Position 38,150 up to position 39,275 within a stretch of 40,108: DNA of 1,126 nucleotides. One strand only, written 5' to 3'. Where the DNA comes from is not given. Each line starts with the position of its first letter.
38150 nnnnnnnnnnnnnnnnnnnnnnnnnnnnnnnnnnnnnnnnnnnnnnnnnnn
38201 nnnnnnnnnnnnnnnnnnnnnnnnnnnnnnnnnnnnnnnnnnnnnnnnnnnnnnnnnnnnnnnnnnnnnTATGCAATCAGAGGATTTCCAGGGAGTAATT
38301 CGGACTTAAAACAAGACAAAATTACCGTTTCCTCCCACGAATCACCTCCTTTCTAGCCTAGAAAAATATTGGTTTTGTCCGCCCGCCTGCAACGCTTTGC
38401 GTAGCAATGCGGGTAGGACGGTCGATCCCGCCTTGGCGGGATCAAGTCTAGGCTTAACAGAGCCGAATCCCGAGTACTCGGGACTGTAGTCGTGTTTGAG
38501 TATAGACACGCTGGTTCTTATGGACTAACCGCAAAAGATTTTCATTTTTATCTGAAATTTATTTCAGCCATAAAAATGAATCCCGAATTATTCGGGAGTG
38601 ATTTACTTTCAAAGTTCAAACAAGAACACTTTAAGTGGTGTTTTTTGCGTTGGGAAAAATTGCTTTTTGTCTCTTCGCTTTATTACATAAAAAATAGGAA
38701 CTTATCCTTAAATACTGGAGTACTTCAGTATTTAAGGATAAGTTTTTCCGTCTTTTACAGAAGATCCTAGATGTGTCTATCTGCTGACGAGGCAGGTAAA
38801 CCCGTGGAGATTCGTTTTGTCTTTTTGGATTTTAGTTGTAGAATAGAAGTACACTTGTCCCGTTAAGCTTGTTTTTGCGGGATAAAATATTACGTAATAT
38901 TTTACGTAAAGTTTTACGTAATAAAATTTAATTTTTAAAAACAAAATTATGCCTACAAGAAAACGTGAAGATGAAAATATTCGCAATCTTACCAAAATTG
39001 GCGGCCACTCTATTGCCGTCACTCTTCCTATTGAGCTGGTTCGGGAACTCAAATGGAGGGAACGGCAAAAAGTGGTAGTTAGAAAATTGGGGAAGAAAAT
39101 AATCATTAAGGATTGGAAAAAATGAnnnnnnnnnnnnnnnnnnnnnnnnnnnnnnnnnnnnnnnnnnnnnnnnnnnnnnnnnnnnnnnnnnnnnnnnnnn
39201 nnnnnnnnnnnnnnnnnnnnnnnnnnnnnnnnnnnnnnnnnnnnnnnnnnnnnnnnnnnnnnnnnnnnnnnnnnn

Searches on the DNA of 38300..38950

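Call 27: search_rna_families(source=window, start=38300, end=38950, threshold=evalue, max_evalue=10)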
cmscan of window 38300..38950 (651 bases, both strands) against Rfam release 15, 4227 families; matches with E-value up to 10: 28.
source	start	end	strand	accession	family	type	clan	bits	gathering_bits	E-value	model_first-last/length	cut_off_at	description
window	38689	38754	+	RF03940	MIR9563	Gene; miRNA;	-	31.4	90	0.00052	1-127/127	no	MIR9563 microRNA precursor family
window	38701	38742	+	RF00668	mir-302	Gene; miRNA;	CL00096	28.8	55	0.002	1-68/68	no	mir-302 microRNA precursor family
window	38689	38754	-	RF03940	MIR9563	Gene; miRNA;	-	27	90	0.0071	1-127/127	no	MIR9563 microRNA precursor family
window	38693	38749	+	RF04157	MIR9486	Gene; miRNA;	-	25.5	100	0.0078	1-119/119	no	MIR9486 microRNA precursor family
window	38681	38762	-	RF02445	SpR14_sRNA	Gene; sRNA;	-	24.7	50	0.47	1-80/80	no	Streptococcus sRNA SpR14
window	38696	38747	+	RF03743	MIR7696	Gene; miRNA;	-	23.7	83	0.055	1-88/88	no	MIR7696 microRNA precursor family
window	38698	38745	+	RF02452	ncr1575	Gene; sRNA;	-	23.5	60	0.47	43-96/212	no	Bacillus sRNA ncr1575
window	38699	38744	-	RF03955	MIR2934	Gene; miRNA;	-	23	100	0.098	1-113/113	no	MIR2934 microRNA precursor family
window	38571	38769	-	RF02452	ncr1575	Gene; sRNA;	-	22.2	60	0.88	1-212/212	no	Bacillus sRNA ncr1575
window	38695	38748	+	RF04120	MIR5998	Gene; miRNA;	-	21.7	180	0.028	1-173/173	no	MIR5998 microRNA precursor family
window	38696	38747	+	RF04147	MIR6224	Gene; miRNA;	-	21.5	171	0.077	1-176/176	no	MIR6224 microRNA precursor family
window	38696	38747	+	RF03244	mir-4798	Gene; miRNA;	-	21.2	75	0.14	1-75/75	no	mir-4798 microRNA precursor family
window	38698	38745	+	RF04134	MIR7504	Gene; miRNA;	-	21.2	83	0.47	1-124/124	no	MIR7504 microRNA precursor family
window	38606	38738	+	RF02921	RT-14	Gene; sRNA;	-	19.5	48.1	3.7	1-144/144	no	RT-14 RNA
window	38696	38746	-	RF03926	MIR1435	Gene; miRNA;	-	18.7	94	4.9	1-186/186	no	MIR1435 microRNA precursor family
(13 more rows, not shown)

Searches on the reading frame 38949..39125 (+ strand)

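Call 77: search_protein_families(library=pfam, proteins=[window:38949-39125:+], max_evalue=0.05)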
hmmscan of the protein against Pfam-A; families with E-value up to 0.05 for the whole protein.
window:38949-39125:+ (58 aa): 1 family
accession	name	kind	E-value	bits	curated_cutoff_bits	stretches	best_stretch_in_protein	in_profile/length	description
PF04014.23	MazE_antitoxin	-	8.3e-05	22.9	24.7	1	16-54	2-41/48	Antidote-toxin recognition MazE, bacterial antitoxin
